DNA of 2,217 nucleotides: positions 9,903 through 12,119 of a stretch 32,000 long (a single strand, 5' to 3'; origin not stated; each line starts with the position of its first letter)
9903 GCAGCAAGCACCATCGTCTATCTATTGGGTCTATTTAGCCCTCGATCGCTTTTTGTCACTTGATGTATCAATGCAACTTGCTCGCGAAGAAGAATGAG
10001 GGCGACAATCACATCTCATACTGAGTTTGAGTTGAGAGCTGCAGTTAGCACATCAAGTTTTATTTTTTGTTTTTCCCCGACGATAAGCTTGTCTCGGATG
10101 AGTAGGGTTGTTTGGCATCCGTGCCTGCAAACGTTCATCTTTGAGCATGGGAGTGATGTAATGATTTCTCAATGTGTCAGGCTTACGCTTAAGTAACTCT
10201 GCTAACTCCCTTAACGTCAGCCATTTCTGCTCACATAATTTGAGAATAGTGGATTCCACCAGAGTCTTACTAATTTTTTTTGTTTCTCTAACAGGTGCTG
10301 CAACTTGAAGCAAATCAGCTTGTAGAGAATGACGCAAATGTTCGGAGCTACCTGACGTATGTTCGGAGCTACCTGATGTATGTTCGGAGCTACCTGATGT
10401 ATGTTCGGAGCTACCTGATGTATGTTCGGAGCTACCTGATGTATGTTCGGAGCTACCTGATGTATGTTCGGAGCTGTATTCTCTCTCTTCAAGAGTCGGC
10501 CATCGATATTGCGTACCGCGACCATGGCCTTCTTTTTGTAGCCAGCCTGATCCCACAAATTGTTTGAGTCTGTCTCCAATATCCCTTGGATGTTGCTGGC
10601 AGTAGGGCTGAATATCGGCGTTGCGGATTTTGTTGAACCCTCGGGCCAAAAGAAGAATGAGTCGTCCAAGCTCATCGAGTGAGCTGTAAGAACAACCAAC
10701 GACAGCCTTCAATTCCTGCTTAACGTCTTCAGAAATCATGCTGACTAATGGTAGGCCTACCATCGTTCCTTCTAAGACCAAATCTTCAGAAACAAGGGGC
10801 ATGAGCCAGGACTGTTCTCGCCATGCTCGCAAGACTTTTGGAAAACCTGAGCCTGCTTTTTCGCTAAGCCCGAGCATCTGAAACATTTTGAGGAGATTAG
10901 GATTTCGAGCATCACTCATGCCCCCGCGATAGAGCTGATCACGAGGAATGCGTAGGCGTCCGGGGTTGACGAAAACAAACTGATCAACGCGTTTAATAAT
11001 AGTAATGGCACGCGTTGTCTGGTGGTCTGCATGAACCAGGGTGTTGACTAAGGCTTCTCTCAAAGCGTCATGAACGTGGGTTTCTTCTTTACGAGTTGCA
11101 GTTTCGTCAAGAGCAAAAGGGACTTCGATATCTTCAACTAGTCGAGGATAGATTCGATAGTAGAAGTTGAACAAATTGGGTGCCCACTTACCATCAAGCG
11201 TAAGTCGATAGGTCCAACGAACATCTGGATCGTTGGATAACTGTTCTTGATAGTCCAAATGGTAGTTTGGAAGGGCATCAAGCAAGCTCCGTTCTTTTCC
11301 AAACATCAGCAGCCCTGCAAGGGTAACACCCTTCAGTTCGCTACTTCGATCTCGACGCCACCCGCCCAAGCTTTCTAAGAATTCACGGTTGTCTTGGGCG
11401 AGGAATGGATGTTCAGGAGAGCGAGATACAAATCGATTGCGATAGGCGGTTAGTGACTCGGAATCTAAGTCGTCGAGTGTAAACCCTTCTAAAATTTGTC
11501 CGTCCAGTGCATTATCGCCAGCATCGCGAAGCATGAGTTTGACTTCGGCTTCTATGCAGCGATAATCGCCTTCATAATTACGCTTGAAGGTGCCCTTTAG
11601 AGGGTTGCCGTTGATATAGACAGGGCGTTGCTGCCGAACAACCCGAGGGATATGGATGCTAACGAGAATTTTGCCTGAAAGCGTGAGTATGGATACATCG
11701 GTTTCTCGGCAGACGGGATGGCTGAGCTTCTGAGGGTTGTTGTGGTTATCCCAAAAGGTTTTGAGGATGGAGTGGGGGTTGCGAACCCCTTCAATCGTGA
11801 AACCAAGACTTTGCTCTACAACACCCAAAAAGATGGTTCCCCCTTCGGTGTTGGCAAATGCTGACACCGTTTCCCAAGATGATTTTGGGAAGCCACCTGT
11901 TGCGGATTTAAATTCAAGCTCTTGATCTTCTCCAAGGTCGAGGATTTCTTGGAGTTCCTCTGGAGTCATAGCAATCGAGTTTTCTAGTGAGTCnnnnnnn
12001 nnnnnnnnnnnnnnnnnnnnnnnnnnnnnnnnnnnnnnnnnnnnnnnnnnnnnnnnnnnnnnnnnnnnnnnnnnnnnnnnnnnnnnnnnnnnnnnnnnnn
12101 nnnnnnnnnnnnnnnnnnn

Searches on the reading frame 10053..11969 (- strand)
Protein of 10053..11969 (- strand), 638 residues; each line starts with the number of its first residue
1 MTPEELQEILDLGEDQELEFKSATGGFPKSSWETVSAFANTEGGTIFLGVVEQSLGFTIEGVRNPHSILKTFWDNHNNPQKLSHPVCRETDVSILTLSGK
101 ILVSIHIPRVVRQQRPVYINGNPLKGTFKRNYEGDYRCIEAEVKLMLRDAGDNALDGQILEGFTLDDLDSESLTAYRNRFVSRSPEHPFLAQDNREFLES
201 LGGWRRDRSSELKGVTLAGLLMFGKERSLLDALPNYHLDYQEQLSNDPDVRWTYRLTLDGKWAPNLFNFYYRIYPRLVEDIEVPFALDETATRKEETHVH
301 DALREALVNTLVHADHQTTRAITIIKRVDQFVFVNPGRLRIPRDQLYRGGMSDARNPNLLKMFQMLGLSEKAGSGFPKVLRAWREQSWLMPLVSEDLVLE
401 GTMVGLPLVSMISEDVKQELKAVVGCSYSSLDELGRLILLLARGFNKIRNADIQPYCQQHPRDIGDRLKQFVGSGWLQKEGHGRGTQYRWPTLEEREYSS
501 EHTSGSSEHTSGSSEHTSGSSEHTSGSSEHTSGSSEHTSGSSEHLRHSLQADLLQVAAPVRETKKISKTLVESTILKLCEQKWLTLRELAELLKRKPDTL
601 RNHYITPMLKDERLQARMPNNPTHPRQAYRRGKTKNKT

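Call 63: search_protein_families(library=pfam, proteins=[window:10053-11969:-], max_evalue=0.00001)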
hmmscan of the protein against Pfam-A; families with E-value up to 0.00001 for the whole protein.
window:10053-11969:- (638 aa): 2 families
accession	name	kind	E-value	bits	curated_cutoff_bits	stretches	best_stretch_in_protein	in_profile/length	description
PF04326.19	SLFN_AlbA_2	-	1.9e-12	48.2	25.3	1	14-136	1-115/118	Schlafen, AlbA_2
PF13749.12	HATPase_c_4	-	1.8e-10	41.1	26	1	324-396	6-81/89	Putative ATP-dependent DNA helicase recG C-terminal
